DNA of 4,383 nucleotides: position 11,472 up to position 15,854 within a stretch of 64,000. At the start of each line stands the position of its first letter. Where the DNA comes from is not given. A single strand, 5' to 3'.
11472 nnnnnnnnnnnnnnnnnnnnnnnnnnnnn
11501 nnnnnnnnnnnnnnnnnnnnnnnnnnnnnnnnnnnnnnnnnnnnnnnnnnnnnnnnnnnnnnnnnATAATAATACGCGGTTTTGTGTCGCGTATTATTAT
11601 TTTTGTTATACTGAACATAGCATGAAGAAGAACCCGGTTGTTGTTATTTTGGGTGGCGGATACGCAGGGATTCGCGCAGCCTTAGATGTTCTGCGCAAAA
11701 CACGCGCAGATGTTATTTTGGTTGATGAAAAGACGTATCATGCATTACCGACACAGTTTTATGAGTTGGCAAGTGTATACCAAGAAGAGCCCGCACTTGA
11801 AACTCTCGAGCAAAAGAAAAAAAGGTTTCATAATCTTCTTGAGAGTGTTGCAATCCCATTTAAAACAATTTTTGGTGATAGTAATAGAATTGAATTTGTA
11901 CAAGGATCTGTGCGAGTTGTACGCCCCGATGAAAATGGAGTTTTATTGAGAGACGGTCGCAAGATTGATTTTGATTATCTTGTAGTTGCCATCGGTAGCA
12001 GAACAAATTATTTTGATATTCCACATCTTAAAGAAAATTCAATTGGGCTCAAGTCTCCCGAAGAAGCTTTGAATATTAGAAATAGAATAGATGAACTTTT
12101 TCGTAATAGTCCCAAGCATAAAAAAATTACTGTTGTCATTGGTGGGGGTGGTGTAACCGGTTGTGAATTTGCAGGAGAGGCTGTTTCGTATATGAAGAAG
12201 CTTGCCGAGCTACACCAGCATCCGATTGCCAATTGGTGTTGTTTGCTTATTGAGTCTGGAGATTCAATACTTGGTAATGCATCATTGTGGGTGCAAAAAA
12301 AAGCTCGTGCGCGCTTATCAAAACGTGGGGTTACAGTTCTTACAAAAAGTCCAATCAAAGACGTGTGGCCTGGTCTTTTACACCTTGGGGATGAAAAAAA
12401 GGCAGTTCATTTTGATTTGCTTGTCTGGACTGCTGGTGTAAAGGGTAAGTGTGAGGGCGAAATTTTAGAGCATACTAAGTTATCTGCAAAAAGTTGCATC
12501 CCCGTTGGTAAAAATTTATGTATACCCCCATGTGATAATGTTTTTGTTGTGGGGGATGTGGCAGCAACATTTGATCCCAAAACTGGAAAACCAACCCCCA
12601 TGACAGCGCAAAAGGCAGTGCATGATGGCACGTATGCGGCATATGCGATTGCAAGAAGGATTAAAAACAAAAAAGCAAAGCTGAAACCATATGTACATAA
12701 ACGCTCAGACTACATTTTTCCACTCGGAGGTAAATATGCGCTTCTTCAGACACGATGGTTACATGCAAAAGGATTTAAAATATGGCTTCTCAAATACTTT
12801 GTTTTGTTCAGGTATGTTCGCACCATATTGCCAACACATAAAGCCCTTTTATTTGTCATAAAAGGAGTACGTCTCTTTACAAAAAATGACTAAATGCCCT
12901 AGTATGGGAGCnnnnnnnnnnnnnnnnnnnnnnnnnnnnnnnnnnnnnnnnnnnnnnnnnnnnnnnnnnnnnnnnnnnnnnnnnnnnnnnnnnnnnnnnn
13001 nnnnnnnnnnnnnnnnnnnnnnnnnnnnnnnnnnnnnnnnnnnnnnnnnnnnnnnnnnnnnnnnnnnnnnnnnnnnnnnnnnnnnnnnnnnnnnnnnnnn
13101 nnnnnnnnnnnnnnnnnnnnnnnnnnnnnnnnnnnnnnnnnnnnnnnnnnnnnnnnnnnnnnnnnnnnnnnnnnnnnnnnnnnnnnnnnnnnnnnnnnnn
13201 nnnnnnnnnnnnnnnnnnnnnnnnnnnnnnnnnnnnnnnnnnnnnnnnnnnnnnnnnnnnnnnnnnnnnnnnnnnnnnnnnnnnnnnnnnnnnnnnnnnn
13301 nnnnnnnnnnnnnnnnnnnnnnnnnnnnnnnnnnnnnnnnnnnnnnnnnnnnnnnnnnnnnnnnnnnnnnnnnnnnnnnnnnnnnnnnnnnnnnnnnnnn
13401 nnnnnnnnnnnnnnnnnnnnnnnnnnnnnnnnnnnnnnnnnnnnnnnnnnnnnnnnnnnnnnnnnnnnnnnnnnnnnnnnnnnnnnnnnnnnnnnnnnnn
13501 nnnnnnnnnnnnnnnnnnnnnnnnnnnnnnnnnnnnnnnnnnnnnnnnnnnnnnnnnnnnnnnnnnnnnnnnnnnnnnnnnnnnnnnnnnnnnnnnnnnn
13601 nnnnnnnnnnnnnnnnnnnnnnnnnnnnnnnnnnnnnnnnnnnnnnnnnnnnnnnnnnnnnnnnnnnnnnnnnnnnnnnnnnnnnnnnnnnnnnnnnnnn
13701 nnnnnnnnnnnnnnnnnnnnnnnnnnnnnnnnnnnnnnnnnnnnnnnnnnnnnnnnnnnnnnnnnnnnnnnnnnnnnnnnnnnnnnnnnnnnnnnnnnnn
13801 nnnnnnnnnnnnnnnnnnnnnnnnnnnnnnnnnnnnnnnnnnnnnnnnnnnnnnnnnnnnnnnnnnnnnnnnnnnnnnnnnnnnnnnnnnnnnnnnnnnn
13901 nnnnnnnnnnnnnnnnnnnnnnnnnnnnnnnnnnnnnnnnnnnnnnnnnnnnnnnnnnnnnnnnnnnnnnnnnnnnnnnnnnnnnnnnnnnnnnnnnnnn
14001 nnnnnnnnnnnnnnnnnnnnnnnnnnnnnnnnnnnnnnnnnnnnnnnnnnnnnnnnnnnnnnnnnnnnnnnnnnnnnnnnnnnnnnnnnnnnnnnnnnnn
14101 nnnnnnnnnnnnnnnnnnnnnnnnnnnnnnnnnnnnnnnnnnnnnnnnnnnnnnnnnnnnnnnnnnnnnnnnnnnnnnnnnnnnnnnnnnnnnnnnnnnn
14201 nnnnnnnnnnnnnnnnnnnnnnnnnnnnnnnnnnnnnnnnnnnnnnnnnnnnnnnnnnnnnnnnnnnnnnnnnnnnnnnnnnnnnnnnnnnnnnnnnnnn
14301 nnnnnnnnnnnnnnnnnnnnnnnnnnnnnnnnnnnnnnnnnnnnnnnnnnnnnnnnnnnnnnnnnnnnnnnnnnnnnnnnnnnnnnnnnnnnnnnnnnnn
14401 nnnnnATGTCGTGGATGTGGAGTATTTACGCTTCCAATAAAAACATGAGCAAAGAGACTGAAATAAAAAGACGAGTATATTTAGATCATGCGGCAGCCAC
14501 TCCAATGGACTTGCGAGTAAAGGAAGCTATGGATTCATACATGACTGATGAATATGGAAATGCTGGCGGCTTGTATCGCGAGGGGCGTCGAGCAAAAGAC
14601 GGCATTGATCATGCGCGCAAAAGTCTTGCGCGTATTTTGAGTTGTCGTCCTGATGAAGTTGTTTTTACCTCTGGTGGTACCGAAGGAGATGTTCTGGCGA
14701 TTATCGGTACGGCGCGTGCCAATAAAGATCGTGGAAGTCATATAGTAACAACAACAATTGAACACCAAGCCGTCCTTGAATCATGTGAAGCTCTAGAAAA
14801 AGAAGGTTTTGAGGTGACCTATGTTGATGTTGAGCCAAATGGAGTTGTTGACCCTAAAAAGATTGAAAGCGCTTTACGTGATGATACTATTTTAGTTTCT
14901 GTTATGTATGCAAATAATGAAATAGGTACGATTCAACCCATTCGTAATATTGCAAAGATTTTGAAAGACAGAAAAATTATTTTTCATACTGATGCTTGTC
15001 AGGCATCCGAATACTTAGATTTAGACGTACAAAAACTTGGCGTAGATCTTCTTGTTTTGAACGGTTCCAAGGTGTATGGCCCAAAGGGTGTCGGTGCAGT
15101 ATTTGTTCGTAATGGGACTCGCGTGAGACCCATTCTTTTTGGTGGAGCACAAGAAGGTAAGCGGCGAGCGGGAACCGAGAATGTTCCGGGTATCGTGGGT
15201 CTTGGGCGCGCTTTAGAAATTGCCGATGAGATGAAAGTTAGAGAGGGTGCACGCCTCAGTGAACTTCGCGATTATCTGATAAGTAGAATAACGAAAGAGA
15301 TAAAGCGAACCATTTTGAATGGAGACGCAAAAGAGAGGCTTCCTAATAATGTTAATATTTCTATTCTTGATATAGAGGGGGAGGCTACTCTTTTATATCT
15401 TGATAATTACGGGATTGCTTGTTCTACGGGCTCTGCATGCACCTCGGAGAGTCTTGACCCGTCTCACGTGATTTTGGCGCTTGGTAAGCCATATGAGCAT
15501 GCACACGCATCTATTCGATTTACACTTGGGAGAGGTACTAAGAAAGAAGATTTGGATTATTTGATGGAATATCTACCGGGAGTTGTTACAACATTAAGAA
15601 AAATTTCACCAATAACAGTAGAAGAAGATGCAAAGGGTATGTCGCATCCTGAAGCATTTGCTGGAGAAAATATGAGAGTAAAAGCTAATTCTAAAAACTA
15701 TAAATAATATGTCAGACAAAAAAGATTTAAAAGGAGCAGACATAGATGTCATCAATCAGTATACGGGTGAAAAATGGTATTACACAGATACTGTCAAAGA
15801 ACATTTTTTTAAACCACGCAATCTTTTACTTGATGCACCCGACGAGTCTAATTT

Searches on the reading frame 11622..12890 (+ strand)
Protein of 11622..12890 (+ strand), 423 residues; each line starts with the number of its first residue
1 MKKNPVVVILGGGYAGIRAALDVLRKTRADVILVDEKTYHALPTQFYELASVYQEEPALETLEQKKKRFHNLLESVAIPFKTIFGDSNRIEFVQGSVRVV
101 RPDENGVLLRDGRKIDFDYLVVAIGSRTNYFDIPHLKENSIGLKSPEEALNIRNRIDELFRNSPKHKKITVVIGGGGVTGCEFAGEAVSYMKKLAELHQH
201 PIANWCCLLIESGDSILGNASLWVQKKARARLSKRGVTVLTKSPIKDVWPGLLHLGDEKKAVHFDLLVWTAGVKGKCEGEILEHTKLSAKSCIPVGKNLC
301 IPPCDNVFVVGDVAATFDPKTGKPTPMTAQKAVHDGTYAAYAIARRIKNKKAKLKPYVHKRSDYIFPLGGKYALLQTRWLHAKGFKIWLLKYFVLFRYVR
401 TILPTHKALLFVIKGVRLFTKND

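Call 81: search_protein_families(library=pfam, proteins=[window:11622-12890:+], max_evalue=0.00001)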
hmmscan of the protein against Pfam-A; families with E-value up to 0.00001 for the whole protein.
window:11622-12890:+ (423 aa): 2 families
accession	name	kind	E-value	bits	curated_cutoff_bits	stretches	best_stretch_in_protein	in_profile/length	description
PF07992.20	Pyr_redox_2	-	4.8e-35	121.8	26.1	1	7-336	3-291/291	Pyridine nucleotide-disulphide oxidoreductase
PF00070.33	Pyr_redox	-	1.3e-06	29.3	22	0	171-191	2-22/82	Pyridine nucleotide-disulphide oxidoreductase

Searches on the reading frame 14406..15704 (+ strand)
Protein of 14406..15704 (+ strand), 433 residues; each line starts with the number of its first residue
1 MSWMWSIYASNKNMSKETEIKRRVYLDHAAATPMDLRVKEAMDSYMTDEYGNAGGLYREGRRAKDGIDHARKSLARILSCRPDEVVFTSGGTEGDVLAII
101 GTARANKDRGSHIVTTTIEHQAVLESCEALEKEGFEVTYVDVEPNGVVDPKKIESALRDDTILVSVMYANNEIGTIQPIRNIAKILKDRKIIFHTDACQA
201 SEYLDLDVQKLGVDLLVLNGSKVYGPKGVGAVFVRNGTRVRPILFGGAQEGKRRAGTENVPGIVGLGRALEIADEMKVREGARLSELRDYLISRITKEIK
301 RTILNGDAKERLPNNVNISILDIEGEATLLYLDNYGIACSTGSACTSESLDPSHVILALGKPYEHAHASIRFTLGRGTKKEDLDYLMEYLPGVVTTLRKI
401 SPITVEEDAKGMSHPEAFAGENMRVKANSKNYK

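Call 81: search_protein_families(library=pfam, proteins=[window:14406-15704:+], max_evalue=0.00001)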
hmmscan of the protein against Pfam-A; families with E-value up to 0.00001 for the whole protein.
window:14406-15704:+ (433 aa): 3 families
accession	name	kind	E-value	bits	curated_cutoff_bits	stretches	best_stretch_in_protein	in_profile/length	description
PF00266.25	Aminotran_5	-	5.7e-77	259.6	21.5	1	24-386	1-371/371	Aminotransferase class-V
PF01041.23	DegT_DnrJ_EryC1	-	3.7e-06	26.9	19.8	1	84-200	41-149/360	DegT/DnrJ/EryC1/StrS aminotransferase family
PF01212.27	Beta_elim_lyase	-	4.1e-06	26.8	27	1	84-211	49-186/288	Beta-eliminating lyase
